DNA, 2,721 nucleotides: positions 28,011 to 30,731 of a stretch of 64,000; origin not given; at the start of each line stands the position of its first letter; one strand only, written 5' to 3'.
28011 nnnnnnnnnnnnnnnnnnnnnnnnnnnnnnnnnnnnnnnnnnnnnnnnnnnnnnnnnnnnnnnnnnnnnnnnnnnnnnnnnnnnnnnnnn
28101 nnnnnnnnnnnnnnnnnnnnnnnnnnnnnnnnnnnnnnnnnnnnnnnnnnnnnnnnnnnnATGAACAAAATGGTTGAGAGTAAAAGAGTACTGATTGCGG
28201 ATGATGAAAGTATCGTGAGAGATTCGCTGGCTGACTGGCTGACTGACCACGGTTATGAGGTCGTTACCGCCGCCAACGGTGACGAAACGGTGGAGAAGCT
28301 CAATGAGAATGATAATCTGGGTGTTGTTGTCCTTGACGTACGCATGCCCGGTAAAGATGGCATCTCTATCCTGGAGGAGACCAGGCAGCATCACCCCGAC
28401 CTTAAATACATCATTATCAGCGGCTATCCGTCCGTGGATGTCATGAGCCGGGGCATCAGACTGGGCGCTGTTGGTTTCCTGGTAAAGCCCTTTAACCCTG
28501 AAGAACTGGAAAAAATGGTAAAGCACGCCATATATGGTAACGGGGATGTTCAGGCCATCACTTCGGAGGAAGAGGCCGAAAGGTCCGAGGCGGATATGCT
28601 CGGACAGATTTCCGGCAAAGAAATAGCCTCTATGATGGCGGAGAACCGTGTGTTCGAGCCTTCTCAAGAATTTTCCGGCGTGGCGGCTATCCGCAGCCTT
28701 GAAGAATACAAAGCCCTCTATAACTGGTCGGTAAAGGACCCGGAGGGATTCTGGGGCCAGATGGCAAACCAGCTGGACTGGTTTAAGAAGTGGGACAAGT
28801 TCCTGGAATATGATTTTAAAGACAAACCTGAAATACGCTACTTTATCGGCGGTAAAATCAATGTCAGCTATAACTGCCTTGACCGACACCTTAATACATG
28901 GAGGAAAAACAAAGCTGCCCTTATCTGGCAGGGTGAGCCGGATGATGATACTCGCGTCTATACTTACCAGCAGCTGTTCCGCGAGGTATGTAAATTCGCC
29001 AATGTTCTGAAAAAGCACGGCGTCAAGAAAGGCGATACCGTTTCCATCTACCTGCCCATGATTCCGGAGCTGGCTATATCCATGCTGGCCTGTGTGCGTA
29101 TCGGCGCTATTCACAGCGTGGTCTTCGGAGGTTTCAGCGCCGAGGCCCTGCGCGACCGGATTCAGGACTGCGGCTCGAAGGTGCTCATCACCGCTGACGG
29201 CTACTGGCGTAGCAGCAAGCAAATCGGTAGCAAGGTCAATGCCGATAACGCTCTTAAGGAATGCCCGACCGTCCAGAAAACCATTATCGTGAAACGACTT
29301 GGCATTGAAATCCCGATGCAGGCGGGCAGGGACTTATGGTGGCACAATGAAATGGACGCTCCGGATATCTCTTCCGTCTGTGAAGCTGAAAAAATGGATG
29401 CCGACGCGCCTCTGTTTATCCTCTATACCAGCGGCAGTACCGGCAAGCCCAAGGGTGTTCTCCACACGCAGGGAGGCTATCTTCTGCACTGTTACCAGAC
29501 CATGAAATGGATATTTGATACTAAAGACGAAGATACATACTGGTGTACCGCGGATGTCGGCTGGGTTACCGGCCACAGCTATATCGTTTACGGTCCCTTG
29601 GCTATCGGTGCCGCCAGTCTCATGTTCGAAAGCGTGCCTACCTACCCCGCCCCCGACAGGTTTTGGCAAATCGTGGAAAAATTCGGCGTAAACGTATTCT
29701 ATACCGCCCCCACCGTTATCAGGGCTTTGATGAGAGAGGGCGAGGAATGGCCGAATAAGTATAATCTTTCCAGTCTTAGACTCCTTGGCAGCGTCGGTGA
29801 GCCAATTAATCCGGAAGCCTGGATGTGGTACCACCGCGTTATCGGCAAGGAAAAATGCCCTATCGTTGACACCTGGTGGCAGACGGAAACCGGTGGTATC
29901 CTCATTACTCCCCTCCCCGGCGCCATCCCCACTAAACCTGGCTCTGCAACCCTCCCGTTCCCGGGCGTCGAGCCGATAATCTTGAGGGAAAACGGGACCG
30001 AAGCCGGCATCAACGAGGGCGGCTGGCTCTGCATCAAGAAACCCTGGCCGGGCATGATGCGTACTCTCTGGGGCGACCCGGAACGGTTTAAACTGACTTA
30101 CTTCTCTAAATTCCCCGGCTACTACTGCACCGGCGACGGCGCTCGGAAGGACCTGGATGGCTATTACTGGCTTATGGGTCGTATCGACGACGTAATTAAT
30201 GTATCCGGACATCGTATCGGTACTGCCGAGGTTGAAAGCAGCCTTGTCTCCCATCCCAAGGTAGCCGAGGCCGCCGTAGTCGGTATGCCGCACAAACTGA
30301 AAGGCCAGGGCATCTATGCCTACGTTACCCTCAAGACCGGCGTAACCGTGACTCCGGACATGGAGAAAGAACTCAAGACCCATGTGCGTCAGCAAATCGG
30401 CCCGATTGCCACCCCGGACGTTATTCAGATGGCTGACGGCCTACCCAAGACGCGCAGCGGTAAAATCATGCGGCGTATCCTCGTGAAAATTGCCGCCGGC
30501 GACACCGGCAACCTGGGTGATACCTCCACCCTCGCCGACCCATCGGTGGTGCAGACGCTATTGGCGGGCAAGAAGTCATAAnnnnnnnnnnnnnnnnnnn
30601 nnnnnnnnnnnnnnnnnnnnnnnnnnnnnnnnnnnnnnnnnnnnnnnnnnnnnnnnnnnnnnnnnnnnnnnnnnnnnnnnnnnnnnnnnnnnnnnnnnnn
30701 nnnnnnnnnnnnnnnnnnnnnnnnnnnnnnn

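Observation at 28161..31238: Receiver-domain/acetyl-CoA synthetase fusion with acetate permease: possible phosphorelay-gated acetate activation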

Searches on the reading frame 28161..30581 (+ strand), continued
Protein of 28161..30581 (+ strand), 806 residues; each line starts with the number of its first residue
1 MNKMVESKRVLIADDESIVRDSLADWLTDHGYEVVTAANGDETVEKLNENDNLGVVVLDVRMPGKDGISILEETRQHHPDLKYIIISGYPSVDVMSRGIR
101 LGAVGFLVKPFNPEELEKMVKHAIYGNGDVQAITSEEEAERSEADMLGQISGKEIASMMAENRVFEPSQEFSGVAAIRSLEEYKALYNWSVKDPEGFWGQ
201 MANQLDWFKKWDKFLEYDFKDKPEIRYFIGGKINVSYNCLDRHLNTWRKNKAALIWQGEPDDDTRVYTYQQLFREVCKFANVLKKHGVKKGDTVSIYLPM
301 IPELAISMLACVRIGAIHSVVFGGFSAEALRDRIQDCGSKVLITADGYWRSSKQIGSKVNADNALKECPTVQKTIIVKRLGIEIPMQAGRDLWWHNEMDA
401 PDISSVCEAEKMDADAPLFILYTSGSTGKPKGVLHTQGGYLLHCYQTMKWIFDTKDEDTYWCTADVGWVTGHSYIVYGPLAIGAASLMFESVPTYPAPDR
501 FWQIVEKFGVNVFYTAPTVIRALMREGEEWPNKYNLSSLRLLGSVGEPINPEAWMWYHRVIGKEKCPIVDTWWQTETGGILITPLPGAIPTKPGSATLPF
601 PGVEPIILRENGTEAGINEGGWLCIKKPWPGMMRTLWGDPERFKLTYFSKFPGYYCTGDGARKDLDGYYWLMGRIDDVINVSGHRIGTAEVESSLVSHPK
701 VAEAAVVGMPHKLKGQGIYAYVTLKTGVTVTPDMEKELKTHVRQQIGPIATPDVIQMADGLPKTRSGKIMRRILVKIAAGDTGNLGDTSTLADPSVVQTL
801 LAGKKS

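Call 76: search_solved_structures(query=window:28632-30578:+, max_evalue=1e-200, show_alignments=1)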
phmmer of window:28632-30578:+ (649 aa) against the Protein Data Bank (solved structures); distinct sequences matched with E-value up to 1e-200: 15.
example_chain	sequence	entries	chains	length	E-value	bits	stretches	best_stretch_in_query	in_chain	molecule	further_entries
2p2f_A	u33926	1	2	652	1e-244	817.4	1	22-647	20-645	Acetyl-coenzyme A synthetase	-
5jrh_A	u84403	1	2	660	1.1e-244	817.3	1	22-647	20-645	Acetyl-coenzyme A synthetase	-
2p2m_A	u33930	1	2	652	2.8e-244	815.9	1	22-647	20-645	Acetyl-coenzyme A synthetase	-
2p2b_A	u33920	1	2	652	3.4e-244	815.6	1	22-647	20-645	Acetyl-coenzyme A synthetase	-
2p2q_A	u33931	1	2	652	5.5e-244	814.9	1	22-647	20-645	Acetyl-coenzyme A synthetase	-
2p2j_A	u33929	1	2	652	6.4e-244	814.7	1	22-647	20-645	Acetyl-coenzyme A synthetase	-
2p20_A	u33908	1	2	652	7.3e-244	814.5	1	22-647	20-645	Acetyl-coenzyme A synthetase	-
1pg3_A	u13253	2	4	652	1.3e-243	813.7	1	22-647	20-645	acetyl-CoA synthetase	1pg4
8rpk_A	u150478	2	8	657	1.7e-223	747.2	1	4-633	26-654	Acetate--CoA ligase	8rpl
7mmz_A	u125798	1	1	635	8.8e-221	738.2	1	39-644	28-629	Acetyl-coenzyme A synthetase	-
7kdn_A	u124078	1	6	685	1.3e-217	727.7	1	19-644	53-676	Acetyl-coenzyme A synthetase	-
7kq6_A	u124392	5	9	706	3.9e-217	726.2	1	21-643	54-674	Acetyl-coenzyme A synthetase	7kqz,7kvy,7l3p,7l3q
7kcp_A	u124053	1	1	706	5.5e-216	722.4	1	21-643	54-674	Acetyl-coenzyme A synthetase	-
5ifi_A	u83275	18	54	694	2.6e-207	693.7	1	38-642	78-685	Acetyl-coenzyme A synthetase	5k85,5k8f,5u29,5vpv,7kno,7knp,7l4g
8sf3_A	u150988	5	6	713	1.3e-205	688.1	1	23-645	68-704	Acetyl-coenzyme A synthetase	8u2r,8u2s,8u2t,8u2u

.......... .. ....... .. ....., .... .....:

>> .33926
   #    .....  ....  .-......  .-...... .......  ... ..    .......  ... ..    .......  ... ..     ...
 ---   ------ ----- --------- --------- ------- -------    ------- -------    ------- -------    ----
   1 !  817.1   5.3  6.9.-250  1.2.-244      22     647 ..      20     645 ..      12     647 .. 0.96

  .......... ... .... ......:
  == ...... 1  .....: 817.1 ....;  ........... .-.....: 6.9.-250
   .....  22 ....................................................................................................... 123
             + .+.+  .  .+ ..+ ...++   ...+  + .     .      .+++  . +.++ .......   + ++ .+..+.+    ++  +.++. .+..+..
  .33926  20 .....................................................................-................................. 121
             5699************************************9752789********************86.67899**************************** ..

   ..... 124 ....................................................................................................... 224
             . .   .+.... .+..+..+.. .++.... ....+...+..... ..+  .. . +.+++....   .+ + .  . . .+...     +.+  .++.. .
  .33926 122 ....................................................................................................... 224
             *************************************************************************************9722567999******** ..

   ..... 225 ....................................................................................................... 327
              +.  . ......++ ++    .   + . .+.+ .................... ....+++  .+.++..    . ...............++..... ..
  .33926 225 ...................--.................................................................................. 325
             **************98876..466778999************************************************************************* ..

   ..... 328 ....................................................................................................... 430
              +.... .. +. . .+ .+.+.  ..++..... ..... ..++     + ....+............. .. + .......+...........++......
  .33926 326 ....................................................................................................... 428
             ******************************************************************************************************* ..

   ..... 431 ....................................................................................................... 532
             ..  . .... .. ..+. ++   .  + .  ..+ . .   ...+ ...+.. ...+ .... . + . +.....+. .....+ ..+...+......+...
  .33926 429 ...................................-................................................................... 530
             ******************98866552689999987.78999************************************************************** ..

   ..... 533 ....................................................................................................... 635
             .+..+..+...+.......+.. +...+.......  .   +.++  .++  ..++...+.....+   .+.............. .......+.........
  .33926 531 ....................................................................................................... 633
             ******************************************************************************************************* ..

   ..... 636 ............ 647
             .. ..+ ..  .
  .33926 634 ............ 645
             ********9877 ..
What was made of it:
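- Closest known: Pat/AcuA + CobB/AcuC lysine acetylation of Acs. Same: The target lysine (SGKIMRR) is present (call 76).
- Checked: (4) The Lys in SGKIMRR is the catalytic lysine of all Acs enzymes (K609 in S. enterica; call 76).
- Acs pocket and catalytic motifs are identical to S. enterica Acs (call 76).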

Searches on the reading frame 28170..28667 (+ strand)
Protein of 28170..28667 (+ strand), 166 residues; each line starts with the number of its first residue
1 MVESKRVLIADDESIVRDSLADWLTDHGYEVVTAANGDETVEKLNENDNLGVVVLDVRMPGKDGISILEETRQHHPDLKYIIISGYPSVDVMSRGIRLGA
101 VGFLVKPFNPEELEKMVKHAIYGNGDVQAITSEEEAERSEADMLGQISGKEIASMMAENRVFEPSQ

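Call 17: search_protein_families(library=ncbifam, proteins=[window:28170-28667:+], max_evalue=0.001)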
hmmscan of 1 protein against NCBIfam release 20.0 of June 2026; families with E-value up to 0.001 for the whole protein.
seq(166 aa): 102 families (the best 25 are shown)
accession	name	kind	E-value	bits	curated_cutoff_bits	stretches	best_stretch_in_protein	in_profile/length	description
NF051870.1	NAssimRespRegNtrX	equivalog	3.2e-23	82.3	600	1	6-146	3-144/452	nitrogen assimilation response regulator NtrX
TIGR01818.1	ntrC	equivalog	3.6e-23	82.1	558.6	1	7-146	1-139/463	nitrogen regulation protein NR(I)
NF008469.0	PRK11361.1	equivalog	1.1e-22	80.4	714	1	1-122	1-121/461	acetoacetate metabolism transcriptional regulator AtoC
NF046020.1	HisKinCckABruc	equivalog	1.1e-21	76.5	1000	1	4-120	749-866/868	cell cycle histidine kinase CckA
NF006900.1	PRK09390.1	equivalog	1.6e-21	76.8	255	1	1-135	1-134/203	response regulator FixJ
NF007005.1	PRK09468.1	equivalog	9.8e-21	74.3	331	1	3-121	2-119/237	osmolarity response regulator transcription factor OmpR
NF045944.1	ResRegRpaBCyano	equivalog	1.3e-20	73.8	330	1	8-123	1-114/229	response regulator transcription factor RpaB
NF053512.1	nitric_RR_NosR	exception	1.2e-19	70.6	400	1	7-121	1-115/422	response regulator c-di-GMP phosphodiesterase, NosR family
NF045505.1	RR_RssB_Pseudo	equivalog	4.2e-19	68.9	700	1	4-138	5-135/394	two-component system response regulator RssB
NF047793.1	ResRegPgtA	equivalog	6.4e-19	68.1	650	1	4-124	5-124/414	two-component system response regulator PgtA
NF008176.1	PRK10923.1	equivalog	4.1e-18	65.2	620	1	6-147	5-144/469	nitrogen regulation protein NR(I)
NF008378.0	PRK11173.1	equivalog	5.3e-17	61.9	334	1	4-122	3-119/238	two-component system response regulator ArcA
NF046026.1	HisKinCckACaul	equivalog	6.1e-17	61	1000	1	5-120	559-675/678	cell cycle histidine kinase CckA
NF007969.0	PRK10693.1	equivalog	6.8e-17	61.5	329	1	4-128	7-131/337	two-component system response regulator RssB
NF046022.1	RespRegCpdRBruc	equivalog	1.1e-16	60.9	180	1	5-117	2-113/120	cell cycle two-component system response regulator CpdR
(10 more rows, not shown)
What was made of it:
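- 28188..28523 (+): Receiver (REC) domain, residues 10-121. Phospho-acceptor Asp59 codon at 28335-28337. Closest to NtrX/NtrC/AtoC/FixJ-type receivers (call 17).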
